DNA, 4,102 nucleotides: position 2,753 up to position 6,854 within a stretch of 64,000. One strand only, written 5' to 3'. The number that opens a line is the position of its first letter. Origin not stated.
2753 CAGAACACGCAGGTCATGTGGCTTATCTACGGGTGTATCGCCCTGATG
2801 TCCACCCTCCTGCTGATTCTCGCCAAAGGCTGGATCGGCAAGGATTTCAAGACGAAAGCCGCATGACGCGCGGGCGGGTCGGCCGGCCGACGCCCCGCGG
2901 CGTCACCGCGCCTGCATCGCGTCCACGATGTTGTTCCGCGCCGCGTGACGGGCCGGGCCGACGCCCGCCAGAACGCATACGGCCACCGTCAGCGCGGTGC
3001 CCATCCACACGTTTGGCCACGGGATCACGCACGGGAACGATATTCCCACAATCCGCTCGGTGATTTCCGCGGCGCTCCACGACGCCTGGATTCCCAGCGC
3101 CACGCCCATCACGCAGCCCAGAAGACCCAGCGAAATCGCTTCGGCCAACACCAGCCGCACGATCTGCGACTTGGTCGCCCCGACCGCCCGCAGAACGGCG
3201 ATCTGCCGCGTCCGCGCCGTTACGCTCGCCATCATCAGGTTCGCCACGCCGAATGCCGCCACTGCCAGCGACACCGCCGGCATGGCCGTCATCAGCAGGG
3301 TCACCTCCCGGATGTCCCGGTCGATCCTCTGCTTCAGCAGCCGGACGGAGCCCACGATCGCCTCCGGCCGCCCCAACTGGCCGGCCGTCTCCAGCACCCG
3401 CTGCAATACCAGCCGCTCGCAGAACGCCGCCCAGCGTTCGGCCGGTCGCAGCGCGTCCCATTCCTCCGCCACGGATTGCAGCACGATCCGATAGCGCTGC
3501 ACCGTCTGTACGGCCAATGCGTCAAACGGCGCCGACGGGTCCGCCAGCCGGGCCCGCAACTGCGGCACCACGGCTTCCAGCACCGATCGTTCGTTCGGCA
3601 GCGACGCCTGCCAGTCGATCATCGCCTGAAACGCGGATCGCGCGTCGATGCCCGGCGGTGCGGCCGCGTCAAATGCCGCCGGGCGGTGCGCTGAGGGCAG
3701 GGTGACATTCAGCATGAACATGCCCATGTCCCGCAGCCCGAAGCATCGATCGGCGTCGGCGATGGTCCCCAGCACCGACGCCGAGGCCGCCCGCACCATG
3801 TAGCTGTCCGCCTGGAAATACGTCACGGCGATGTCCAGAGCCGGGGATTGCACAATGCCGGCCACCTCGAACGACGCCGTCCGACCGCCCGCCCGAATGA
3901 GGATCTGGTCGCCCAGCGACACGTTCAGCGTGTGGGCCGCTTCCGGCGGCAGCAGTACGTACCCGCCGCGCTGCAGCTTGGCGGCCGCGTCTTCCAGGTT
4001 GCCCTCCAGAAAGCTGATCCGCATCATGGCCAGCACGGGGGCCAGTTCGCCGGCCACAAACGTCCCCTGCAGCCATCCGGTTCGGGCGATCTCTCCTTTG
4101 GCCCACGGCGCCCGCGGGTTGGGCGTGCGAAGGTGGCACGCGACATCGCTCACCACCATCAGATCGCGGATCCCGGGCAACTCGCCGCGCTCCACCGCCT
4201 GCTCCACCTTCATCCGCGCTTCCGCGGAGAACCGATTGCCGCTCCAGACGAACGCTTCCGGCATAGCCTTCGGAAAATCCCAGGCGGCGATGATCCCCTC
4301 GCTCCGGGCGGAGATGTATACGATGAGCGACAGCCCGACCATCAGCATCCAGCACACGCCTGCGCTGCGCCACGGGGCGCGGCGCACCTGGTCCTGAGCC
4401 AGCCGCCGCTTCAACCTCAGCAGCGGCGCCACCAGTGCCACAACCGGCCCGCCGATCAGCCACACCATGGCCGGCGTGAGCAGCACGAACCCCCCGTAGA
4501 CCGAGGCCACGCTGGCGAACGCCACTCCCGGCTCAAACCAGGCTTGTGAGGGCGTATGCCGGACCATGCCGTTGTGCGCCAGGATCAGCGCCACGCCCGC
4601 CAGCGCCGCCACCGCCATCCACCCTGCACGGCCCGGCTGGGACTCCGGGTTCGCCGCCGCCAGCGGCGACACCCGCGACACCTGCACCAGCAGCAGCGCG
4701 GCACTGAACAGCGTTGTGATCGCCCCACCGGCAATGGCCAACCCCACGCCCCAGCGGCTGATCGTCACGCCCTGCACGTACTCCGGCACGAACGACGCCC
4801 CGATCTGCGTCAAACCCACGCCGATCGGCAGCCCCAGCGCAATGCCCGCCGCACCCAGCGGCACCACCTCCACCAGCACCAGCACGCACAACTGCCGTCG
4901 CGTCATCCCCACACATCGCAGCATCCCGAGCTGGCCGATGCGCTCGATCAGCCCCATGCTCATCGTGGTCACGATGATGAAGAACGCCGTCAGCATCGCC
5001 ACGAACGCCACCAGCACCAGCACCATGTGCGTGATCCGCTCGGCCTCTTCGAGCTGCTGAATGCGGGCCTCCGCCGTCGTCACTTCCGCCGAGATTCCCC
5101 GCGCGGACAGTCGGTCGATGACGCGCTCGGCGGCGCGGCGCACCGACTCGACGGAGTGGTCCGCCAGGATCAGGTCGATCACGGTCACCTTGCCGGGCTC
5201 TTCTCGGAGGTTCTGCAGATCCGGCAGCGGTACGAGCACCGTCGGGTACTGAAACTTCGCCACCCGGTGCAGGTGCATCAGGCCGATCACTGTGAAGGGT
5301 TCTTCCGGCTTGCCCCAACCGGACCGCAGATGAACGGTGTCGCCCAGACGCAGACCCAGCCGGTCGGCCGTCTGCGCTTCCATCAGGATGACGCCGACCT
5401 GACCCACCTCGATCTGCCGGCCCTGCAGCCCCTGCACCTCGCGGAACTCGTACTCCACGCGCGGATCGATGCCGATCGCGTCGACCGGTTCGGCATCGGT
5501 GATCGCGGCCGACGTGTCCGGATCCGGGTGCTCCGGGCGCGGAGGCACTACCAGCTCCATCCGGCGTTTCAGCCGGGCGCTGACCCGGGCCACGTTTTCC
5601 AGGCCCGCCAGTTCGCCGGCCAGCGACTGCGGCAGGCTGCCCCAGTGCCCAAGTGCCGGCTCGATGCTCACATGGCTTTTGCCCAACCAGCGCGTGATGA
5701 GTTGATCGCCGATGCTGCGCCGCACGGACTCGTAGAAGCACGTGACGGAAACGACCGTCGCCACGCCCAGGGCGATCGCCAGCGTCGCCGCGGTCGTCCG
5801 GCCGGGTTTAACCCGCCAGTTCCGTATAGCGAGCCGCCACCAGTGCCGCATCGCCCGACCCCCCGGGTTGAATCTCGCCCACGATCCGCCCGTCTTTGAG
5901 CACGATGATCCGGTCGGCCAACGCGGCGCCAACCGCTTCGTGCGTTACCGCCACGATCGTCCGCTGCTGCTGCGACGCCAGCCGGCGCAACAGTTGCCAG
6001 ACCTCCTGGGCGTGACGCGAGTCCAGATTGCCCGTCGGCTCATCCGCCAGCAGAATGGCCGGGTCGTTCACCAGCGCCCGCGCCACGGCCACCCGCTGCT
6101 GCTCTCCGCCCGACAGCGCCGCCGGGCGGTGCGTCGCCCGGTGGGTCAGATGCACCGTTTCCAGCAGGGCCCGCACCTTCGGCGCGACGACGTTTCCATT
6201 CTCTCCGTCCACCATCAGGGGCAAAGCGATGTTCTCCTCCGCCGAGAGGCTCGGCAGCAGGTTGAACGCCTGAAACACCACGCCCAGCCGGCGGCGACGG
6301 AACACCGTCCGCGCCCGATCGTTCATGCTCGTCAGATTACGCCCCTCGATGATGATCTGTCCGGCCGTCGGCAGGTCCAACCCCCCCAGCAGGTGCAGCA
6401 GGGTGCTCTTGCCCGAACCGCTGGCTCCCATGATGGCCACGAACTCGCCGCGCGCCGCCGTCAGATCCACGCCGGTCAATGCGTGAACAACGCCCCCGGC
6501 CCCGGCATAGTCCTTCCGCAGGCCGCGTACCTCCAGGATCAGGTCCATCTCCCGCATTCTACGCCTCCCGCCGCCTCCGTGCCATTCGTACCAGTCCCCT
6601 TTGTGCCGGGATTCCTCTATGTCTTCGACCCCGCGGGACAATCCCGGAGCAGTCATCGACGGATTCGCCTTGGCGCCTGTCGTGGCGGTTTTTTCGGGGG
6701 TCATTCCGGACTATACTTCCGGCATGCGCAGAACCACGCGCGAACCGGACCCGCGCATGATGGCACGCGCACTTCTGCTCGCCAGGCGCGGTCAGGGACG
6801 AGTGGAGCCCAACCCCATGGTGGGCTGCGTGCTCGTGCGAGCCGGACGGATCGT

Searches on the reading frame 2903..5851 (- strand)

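Call 101: search_protein_families(library=pfam, proteins=[window:2903-5851:-], max_evalue=0.00001)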
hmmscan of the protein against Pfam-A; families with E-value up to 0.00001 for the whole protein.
window:2903-5851:- (982 aa): 2 families
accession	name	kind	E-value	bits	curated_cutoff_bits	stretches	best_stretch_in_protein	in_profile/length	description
PF02687.27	FtsX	-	1.2e-32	112.9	25.5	2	857-974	3-119/120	FtsX-like permease C-terminal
PF12704.14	MacB_PCD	-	1.2e-19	71.8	27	1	20-242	2-205/207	MacB-like periplasmic core domain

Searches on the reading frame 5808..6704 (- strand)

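Call 101: search_protein_families(library=pfam, proteins=[window:5808-6704:-], max_evalue=0.00001)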
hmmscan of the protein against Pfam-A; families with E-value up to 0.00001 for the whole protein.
window:5808-6704:- (298 aa): 2 families
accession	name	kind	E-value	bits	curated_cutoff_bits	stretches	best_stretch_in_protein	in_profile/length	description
PF00005.33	ABC_tran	-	3.8e-34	118.7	25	1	76-224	1-136/137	ABC transporter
PF02463.25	SMC_N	-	2.3e-07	30.9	40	1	86-265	24-207/220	RecF/RecN/SMC N terminal domain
